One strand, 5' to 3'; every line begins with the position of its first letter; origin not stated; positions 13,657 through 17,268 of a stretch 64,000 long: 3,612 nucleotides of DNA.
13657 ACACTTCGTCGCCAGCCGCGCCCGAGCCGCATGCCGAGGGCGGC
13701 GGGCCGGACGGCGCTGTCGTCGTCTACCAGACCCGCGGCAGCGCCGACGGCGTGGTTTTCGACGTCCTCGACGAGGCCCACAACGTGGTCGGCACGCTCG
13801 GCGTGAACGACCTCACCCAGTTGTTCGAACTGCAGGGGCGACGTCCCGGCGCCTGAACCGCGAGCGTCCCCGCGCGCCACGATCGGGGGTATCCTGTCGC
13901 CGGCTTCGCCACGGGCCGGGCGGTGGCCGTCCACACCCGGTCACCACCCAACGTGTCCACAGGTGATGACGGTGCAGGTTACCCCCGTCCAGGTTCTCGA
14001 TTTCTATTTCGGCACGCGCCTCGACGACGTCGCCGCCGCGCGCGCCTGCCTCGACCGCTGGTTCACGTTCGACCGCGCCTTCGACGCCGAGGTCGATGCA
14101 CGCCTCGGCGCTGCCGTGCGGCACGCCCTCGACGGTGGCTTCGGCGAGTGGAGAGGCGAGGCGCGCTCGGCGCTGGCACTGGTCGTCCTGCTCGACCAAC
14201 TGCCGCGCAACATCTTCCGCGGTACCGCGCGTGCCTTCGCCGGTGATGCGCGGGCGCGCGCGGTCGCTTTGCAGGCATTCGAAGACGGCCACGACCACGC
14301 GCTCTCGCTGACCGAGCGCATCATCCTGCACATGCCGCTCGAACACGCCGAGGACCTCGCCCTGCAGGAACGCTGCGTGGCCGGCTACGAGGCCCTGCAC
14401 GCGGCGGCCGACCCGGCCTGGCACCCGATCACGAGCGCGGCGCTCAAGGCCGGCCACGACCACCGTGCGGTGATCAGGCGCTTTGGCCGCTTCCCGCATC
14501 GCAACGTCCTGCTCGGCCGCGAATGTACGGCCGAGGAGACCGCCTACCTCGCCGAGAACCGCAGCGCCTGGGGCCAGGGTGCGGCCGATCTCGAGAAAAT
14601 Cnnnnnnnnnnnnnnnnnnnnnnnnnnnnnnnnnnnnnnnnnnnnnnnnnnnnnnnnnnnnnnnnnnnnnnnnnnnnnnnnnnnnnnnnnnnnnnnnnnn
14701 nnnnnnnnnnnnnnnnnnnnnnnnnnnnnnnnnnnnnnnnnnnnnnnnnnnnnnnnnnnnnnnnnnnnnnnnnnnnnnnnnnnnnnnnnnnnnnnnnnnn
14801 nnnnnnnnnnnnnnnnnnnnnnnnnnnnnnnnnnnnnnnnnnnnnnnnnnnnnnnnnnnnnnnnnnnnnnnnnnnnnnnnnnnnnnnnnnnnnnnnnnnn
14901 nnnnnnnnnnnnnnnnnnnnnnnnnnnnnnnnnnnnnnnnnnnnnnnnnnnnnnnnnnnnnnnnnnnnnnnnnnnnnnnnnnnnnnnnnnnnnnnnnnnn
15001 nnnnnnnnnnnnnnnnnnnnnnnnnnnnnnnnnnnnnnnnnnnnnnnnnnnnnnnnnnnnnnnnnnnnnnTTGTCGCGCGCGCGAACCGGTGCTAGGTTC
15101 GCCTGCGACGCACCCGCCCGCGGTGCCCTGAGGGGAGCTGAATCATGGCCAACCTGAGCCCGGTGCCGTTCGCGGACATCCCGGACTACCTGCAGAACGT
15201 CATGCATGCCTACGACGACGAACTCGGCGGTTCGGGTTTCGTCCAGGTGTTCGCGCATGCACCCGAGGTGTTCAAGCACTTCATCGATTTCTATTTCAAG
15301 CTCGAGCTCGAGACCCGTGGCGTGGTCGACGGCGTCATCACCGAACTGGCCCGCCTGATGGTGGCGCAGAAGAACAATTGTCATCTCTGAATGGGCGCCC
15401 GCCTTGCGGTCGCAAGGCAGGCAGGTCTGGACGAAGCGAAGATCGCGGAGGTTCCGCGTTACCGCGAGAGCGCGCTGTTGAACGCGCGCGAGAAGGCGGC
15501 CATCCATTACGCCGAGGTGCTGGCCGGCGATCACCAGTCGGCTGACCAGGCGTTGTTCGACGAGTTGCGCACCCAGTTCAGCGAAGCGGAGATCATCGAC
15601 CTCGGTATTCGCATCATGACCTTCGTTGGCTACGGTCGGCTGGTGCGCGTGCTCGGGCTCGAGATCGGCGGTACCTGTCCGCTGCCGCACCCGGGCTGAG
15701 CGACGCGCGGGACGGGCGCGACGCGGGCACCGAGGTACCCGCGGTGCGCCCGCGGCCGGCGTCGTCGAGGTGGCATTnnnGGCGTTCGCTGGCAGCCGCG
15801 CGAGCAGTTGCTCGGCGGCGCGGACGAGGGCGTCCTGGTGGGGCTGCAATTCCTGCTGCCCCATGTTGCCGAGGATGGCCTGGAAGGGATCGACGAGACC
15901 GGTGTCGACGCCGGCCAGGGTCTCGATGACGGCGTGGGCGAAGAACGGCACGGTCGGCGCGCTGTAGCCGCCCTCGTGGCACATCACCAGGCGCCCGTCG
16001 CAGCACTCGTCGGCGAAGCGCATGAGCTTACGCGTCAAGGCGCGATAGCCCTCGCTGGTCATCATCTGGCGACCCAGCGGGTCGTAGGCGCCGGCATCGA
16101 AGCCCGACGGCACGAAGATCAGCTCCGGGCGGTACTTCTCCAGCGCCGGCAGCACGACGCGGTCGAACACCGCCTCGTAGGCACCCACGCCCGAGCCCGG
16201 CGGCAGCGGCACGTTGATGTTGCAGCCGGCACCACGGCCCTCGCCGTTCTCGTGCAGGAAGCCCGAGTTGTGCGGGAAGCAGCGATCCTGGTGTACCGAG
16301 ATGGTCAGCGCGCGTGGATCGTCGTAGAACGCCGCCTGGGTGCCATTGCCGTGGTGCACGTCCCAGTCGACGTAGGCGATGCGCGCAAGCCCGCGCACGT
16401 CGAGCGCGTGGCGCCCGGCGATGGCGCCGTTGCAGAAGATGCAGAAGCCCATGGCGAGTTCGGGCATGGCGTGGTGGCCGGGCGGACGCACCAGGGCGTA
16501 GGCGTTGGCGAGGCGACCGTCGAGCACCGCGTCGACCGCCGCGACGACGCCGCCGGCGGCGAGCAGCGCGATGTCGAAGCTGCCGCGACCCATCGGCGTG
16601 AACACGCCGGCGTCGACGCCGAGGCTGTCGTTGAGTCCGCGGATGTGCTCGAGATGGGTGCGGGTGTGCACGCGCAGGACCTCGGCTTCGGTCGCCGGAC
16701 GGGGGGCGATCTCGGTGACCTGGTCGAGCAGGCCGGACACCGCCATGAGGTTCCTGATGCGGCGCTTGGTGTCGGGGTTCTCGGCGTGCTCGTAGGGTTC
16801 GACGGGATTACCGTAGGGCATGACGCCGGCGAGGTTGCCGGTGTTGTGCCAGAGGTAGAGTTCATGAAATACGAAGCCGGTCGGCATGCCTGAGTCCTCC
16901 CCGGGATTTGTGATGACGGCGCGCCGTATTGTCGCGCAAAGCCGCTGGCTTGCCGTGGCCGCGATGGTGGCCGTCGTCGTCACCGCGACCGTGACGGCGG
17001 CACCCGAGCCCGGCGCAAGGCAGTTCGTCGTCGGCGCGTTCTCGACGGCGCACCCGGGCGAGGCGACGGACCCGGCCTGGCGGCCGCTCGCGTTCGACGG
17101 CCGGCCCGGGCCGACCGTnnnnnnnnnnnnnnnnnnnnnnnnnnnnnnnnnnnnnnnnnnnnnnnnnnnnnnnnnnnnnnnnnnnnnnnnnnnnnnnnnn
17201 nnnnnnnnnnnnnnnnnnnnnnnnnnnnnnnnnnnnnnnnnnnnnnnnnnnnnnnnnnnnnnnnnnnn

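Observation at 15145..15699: Candidate selenoprotein: AhpD/CMD-family gene with UGA at the second active-site Cys plus an fdhF-like SECIS hairpin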

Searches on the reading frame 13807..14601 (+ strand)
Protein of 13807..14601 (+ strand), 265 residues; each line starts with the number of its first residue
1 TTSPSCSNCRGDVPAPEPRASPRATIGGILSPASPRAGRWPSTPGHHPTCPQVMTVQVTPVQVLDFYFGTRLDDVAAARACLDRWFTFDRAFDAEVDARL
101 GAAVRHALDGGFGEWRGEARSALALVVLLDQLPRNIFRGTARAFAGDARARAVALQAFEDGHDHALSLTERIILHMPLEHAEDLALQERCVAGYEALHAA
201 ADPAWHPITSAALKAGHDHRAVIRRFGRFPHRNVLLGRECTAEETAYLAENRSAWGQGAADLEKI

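Call 32: search_protein_families(library=pfam, proteins=[window:13807-14601:+], max_evalue=0.0001)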
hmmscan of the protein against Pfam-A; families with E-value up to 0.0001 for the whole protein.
window:13807-14601:+ (265 aa): 1 family
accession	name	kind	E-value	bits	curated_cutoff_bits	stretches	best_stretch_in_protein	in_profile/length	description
PF06041.17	DUF924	-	1.7e-53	181.9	27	1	63-250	1-178/180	Bacterial protein of unknown function (DUF924)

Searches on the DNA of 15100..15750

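Call 10: search_rna_families(source=window, start=15100, end=15750, threshold=evalue, max_evalue=10, show_alignments=3)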
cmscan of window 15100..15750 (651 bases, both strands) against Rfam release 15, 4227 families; matches with E-value up to 10: 4.
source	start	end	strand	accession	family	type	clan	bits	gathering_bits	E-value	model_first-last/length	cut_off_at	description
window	15273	15349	-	RF00593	snoU83B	Gene; snRNA; snoRNA; CD-box;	-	14.6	35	5.1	1-94/94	no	Small nucleolar RNA U83B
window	15100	15147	+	RF03009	malK-III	Cis-reg;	-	14.3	50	3.6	42-94/94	5'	malK-III RNA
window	15576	15612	-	RF01274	sR45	Gene; snRNA; snoRNA; CD-box;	-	13.2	40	6.2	1-55/55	no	Small nucleolar RNA sR45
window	15433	15490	+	RF01679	P36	Gene; sRNA;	-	13.1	36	8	1-61/61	no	Pseudomonas sRNA P36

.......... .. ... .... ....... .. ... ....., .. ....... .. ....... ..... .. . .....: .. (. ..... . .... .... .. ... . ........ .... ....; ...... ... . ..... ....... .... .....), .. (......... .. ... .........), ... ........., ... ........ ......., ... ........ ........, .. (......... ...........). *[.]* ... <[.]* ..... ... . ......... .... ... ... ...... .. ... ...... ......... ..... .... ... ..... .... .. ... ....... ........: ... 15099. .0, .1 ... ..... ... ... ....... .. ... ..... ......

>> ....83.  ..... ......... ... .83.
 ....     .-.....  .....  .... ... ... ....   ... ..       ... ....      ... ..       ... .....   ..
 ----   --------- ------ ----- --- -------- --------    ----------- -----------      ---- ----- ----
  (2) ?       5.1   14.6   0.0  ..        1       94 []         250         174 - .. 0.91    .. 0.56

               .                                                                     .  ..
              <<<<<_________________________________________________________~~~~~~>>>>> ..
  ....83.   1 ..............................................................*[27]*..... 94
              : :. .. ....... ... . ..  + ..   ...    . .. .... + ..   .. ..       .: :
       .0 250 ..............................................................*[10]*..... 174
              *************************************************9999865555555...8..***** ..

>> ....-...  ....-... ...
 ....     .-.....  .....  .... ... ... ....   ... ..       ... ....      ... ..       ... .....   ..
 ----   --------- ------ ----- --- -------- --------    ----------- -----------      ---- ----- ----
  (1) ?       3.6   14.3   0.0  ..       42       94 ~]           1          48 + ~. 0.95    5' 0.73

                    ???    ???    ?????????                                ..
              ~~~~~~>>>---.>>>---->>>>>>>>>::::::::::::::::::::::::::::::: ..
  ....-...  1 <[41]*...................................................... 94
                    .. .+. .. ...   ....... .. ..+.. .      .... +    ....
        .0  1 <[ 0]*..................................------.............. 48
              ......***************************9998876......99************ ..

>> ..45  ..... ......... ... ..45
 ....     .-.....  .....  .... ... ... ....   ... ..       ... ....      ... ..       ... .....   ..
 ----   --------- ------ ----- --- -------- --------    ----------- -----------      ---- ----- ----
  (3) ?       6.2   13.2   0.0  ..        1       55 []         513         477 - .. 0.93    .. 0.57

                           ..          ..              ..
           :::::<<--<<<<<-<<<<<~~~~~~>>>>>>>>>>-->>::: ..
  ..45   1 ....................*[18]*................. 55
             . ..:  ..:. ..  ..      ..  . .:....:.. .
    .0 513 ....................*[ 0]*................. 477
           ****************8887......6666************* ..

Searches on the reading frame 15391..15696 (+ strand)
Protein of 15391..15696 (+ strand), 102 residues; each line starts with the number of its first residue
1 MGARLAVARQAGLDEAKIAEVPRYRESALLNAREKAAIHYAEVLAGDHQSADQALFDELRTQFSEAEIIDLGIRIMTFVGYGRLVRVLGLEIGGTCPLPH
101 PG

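Call 75: search_protein_representatives(protein=window:15391-15696:+)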
Query: 102 residues. Proteins with E-value up to 0.001 (for the whole library): 524; up to 1e-10: 40; up to 1e-30: 0. The best 150 are listed.
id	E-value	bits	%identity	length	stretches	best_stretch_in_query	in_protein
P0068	2.2e-29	118.0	79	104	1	31-101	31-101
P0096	9.3e-24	100.0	57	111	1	19-101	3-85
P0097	3.0e-23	98.4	65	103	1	1-86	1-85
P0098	1.1e-20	90.2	60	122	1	18-95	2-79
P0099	1.8e-20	89.4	51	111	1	3-100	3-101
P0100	1.7e-17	79.9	55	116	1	1-76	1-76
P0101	2.5e-17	79.4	50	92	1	3-91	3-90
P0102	3.0e-16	76.0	47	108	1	3-99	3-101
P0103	1.1e-15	74.2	54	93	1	29-100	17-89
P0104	2.6e-15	72.9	54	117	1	1-74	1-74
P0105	4.5e-14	69.0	58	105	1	28-91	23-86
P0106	1.0e-13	67.8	54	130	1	22-91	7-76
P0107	1.1e-13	67.7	58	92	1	42-100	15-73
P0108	1.2e-13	67.5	43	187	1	3-90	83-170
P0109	2.4e-13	66.6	54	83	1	1-76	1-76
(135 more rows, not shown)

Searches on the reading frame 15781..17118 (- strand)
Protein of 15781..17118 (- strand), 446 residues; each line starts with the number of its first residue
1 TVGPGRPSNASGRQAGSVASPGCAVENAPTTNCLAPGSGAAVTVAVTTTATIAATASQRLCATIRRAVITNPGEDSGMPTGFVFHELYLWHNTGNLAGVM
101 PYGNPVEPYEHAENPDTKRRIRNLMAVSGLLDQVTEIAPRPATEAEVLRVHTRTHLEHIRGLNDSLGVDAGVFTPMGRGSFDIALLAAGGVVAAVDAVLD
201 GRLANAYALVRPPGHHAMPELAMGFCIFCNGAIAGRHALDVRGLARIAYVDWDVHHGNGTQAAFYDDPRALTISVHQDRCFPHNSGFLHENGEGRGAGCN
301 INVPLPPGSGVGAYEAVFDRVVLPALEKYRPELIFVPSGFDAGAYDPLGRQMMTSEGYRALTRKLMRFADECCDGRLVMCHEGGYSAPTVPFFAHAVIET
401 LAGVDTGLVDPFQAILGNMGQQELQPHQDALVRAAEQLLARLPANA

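Call 32: search_protein_families(library=pfam, proteins=[window:15781-17118:-], max_evalue=0.0001)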
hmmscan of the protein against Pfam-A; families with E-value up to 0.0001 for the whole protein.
window:15781-17118:- (446 aa): 1 family
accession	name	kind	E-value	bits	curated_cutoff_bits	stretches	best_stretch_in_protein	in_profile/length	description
PF00850.24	Hist_deacetyl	-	1.4e-85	287.7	27.9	1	111-400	1-297/298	Histone deacetylase domain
